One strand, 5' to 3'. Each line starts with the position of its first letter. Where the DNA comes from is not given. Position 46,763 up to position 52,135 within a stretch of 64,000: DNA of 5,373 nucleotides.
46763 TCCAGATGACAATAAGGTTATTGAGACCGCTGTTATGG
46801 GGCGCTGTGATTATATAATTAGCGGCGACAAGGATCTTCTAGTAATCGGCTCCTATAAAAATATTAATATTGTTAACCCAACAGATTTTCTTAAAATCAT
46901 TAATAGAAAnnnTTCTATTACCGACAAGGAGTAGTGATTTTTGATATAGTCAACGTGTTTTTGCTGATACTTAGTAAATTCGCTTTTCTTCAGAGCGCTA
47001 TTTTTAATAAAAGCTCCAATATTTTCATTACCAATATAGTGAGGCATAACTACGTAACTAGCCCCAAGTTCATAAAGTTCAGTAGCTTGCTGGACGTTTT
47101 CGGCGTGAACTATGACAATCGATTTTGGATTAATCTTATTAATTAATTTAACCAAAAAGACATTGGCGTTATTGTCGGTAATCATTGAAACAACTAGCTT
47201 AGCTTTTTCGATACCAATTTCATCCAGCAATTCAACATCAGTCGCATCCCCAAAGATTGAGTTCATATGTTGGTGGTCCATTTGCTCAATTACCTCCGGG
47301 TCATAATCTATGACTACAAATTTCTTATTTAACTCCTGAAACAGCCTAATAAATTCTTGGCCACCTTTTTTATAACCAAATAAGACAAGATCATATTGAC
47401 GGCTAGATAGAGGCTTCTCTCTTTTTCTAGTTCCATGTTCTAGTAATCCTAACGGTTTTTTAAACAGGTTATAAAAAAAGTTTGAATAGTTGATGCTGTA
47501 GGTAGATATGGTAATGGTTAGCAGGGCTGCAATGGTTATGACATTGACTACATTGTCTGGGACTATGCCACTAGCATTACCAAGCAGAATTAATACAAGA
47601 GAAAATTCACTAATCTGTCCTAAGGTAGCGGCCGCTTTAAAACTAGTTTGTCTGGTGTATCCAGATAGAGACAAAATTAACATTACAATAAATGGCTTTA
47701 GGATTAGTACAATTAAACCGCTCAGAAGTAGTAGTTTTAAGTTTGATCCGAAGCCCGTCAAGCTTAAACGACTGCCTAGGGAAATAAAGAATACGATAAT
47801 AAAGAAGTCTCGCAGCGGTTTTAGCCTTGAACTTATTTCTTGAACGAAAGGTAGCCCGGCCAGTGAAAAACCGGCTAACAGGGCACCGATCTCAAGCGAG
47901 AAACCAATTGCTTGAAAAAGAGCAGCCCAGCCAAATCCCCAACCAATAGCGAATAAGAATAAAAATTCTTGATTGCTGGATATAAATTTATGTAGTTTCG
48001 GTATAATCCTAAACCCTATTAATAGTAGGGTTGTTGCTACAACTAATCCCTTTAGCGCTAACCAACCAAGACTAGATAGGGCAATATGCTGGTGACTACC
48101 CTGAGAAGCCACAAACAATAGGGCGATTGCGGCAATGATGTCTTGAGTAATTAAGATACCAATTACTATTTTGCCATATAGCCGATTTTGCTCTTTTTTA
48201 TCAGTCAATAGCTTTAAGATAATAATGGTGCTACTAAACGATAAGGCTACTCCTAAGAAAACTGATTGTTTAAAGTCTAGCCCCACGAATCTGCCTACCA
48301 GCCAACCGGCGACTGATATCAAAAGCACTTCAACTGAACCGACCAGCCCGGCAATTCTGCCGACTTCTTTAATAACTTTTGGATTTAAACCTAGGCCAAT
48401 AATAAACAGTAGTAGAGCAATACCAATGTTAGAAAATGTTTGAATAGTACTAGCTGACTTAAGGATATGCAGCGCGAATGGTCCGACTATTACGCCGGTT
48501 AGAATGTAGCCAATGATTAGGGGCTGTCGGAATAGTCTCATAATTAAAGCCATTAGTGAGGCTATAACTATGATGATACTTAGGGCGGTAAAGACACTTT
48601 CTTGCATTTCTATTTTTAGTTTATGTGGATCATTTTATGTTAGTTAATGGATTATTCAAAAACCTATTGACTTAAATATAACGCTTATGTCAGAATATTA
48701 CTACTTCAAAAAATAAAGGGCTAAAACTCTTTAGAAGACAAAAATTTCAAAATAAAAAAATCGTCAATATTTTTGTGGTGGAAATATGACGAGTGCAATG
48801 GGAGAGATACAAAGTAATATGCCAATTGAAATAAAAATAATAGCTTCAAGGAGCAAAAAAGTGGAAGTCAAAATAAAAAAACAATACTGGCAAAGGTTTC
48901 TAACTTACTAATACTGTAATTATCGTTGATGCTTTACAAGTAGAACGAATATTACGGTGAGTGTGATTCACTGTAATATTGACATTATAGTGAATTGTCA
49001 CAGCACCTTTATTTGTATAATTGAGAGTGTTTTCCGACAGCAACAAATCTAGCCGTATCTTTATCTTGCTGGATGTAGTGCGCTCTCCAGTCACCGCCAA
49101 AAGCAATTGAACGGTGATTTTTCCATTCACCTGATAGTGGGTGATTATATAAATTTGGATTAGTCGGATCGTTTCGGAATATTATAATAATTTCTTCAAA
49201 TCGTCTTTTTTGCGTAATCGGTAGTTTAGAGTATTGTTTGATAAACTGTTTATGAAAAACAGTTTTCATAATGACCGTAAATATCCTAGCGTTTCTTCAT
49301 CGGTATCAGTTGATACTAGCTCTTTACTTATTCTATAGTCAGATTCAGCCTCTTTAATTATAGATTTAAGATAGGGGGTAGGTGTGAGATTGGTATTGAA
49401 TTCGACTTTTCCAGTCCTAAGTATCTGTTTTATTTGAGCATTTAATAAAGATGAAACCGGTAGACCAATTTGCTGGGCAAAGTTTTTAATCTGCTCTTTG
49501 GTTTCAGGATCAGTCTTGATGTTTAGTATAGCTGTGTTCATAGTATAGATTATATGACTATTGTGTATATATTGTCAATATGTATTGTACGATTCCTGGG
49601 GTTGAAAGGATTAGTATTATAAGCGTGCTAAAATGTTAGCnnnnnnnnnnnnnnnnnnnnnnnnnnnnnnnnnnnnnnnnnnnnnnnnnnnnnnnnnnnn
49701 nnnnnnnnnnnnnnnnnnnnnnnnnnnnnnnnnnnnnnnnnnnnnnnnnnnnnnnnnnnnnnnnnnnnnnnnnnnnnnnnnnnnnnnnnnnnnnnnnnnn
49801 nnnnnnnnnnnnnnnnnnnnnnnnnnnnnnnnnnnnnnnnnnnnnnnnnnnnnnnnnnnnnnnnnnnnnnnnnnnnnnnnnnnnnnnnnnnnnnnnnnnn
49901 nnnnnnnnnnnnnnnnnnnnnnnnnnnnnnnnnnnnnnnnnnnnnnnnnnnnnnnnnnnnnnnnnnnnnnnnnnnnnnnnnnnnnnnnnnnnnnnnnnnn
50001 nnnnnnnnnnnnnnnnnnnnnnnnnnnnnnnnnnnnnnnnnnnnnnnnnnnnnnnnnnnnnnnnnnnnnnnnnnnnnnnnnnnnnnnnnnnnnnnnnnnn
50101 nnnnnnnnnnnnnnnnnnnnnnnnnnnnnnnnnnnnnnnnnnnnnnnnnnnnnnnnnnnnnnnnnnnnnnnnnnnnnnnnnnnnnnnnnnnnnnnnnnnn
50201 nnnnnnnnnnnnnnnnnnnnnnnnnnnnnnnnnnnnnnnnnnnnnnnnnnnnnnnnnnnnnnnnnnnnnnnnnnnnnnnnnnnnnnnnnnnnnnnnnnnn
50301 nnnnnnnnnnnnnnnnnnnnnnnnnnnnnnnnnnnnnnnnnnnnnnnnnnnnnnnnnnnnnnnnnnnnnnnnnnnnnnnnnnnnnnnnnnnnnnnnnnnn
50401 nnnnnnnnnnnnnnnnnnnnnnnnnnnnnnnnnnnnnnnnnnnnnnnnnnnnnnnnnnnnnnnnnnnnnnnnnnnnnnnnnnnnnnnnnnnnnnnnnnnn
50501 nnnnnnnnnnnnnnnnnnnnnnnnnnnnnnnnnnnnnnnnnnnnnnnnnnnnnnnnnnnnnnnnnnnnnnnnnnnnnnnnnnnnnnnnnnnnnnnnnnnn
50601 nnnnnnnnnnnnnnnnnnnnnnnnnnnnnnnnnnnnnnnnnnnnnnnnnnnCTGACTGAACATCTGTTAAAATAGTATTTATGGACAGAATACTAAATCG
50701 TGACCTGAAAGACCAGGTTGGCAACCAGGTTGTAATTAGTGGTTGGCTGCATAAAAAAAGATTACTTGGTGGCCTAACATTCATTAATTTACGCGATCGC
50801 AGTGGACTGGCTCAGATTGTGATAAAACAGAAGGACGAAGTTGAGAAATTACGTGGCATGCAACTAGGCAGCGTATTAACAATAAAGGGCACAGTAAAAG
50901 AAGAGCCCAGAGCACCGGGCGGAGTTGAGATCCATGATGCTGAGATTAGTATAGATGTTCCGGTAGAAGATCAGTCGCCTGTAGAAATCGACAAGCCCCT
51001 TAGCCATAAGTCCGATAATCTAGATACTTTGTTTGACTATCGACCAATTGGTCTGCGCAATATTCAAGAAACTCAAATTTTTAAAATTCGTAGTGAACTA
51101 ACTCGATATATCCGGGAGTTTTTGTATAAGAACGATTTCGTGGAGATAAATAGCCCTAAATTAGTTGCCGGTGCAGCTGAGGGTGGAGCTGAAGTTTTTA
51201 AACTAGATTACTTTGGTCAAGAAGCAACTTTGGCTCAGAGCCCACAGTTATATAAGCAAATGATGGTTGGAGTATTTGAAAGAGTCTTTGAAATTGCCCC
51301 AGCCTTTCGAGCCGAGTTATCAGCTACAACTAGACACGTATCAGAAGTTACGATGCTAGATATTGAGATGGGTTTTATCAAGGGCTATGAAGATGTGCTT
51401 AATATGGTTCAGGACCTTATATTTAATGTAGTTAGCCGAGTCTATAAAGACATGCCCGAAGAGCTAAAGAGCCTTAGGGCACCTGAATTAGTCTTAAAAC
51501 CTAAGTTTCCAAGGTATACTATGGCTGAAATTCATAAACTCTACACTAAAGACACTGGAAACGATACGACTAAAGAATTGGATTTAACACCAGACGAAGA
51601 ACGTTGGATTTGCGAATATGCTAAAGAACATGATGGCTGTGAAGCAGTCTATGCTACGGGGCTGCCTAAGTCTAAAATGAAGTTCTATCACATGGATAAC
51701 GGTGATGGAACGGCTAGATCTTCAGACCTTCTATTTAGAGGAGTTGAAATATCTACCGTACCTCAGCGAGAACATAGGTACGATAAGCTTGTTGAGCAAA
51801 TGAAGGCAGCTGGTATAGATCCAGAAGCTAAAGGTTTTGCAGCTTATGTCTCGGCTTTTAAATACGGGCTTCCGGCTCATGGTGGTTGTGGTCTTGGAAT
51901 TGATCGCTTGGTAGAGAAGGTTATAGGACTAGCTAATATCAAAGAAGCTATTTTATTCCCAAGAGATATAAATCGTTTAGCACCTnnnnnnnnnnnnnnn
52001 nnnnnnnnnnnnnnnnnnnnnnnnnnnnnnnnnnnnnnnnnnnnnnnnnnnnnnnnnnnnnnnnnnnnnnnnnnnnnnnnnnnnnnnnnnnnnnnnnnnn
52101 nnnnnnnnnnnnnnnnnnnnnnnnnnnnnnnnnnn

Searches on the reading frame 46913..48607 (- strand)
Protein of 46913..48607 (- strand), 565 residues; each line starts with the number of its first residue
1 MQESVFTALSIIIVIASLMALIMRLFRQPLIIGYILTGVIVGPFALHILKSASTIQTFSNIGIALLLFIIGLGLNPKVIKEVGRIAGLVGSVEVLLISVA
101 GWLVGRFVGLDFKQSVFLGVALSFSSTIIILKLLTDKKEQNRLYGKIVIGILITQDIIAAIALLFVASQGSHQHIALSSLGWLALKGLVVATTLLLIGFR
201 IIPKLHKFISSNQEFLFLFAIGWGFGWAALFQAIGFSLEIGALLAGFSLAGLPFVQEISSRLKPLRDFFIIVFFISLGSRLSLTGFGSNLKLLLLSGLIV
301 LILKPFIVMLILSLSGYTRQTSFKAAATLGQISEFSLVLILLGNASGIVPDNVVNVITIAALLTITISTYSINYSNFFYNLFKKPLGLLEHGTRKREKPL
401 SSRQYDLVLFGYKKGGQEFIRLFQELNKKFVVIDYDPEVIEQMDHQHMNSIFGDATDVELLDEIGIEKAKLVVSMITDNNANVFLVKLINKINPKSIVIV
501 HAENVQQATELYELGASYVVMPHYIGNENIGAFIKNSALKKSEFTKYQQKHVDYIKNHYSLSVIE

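Call 29: search_protein_families(library=pfam, max_evalue=0.00001, proteins=[window:46913-48607:-])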
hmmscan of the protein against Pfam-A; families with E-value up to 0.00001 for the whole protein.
window:46913-48607:- (565 aa): 2 families
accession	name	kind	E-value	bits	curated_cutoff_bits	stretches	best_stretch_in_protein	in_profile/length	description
PF00999.27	Na_H_Exchanger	-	1.1e-56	192.8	26.2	1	13-371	1-368/375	Sodium/hydrogen exchanger, transmembrane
PF02254.24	TrkA_N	-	1.8e-25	90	23.8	1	408-522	2-116/116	TrkA-N domain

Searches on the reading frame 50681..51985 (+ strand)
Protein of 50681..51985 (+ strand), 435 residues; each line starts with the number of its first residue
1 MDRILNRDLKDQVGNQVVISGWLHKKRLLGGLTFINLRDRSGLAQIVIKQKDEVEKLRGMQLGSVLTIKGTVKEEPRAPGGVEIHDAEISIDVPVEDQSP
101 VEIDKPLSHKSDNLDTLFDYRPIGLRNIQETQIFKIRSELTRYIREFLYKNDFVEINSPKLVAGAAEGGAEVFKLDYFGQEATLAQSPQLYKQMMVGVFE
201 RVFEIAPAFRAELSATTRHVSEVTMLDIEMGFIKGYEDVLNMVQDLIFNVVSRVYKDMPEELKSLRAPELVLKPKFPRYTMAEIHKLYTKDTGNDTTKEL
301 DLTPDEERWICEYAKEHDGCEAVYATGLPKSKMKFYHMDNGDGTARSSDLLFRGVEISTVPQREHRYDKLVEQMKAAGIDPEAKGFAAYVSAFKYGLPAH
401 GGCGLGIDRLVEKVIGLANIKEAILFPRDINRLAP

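Call 30: search_protein_families(library=pfam, max_evalue=0.001, proteins=[window:50681-51985:+])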
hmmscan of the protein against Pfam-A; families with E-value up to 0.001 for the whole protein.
window:50681-51985:+ (435 aa): 2 families
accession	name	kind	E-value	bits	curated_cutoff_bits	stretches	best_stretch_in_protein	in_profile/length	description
PF00152.25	tRNA-synt_2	-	3.1e-73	247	25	1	115-429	3-307/308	tRNA synthetases class II (D, K and N)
PF01336.31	tRNA_anti-codon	-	1.1e-12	48.1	27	1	17-89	1-72/75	OB-fold nucleic acid binding domain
